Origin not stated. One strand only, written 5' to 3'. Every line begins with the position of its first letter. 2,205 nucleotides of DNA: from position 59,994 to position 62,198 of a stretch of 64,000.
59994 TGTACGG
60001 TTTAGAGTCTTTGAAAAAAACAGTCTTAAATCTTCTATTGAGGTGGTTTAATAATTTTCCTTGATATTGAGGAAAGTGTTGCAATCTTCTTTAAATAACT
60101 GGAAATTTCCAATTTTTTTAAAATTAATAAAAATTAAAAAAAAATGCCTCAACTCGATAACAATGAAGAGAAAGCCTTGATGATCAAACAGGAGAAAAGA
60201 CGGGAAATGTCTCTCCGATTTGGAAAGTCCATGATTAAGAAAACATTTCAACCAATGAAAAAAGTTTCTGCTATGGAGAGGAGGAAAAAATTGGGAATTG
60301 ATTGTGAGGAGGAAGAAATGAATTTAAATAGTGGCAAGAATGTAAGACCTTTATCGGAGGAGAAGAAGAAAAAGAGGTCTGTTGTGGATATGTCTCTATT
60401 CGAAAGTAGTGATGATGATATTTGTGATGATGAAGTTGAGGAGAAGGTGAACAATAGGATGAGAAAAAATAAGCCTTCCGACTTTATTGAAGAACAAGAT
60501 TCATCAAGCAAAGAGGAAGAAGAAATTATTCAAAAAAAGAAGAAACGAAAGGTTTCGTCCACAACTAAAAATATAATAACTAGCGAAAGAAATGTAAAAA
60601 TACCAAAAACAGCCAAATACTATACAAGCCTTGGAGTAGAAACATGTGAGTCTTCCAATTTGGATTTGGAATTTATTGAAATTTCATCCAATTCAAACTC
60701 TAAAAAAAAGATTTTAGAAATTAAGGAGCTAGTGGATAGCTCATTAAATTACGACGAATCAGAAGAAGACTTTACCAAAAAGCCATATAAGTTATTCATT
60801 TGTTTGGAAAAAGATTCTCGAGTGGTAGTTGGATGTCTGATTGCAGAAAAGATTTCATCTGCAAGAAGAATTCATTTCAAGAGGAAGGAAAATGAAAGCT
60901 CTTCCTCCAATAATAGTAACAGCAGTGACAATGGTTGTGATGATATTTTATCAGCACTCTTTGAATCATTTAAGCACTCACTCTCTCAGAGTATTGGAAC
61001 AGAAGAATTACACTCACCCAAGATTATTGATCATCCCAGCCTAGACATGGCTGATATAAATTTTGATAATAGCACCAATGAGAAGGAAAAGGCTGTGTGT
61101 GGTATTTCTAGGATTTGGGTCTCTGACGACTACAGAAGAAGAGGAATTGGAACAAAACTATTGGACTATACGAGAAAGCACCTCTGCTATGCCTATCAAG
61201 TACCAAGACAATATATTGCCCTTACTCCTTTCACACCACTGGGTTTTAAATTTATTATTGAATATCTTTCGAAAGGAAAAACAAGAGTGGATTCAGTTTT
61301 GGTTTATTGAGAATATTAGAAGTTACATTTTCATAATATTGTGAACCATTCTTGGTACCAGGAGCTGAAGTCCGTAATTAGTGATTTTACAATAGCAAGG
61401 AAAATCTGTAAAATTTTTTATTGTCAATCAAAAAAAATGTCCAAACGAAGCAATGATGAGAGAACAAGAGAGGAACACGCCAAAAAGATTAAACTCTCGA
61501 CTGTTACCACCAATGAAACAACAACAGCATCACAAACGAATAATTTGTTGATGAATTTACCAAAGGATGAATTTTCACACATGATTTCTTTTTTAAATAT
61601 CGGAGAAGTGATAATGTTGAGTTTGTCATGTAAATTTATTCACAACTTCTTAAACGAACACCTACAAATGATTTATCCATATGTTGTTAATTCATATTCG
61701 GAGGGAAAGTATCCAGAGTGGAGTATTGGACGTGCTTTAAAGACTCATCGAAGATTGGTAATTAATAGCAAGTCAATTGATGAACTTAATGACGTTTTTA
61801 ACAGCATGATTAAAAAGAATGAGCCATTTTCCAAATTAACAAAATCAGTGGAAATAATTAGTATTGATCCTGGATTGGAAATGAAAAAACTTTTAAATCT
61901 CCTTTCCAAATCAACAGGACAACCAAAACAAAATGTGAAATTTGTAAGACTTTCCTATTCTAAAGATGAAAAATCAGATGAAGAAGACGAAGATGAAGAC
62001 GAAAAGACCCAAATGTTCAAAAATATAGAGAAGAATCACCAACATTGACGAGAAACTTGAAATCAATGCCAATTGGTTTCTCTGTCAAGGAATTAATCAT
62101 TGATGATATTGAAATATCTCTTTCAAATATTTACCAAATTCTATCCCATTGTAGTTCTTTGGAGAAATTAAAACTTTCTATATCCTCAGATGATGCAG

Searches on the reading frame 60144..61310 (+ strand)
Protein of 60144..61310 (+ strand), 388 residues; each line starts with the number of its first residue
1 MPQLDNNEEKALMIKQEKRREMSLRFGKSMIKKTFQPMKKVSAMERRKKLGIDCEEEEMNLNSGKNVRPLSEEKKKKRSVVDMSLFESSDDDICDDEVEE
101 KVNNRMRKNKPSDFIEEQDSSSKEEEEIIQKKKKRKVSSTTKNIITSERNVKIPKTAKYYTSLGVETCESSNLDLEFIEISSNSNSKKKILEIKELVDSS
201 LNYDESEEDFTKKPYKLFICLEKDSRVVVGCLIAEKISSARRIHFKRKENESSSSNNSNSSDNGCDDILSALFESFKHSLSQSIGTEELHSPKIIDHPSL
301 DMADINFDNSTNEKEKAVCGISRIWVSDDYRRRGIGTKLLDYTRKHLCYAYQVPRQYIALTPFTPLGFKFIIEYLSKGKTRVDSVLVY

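Call 3: search_protein_families(library=pfam, proteins=[window:60144-61310:+], max_evalue=1)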
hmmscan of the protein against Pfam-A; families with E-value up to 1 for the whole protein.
window:60144-61310:+ (388 aa): 7 families
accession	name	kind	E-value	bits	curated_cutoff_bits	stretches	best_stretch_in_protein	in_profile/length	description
PF13880.12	Acetyltransf_13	-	5.3e-20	71.5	22.8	1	315-380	1-66/69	ESCO1/2 acetyl-transferase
PF13508.13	Acetyltransf_7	-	3e-06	28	27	1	315-347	28-56/84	Acetyltransferase (GNAT) domain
PF00583.31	Acetyltransf_1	-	4.1e-06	27.5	20.7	1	315-343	56-84/116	Acetyltransferase (GNAT) family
PF13673.13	Acetyltransf_10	-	0.00093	19.6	23.6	1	320-347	53-80/128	Acetyltransferase (GNAT) domain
PF17013.11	Acetyltransf_15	-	0.0012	18.8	35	1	311-360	65-115/210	Putative acetyl-transferase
PF22535.1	DUF7003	-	0.054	13.8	27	1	115-194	75-155/221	Family of unknown function (DUF7003)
PF01394.26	Clathrin_propel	-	0.059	14.1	21.3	1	303-322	5-24/37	Clathrin propeller repeat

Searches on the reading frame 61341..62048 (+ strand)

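Call 3: search_protein_families(library=pfam, proteins=[window:61341-62048:+], max_evalue=1)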
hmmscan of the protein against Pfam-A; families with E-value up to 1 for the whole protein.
window:61341-62048:+ (235 aa): 3 families
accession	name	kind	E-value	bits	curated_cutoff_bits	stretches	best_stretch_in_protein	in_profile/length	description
PF03032.20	FSAP_sig_propep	-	0.46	11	27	1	201-228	15-42/46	Frog skin active peptide family signal and propeptide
PF08564.16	CDC37_C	-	0.59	10.7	22.1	1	140-219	29-80/100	Cdc37 C terminal domain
PF04088.18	Peroxin-13_N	-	0.66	10.6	22.3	1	7-65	57-115/146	Peroxin 13, N-terminal region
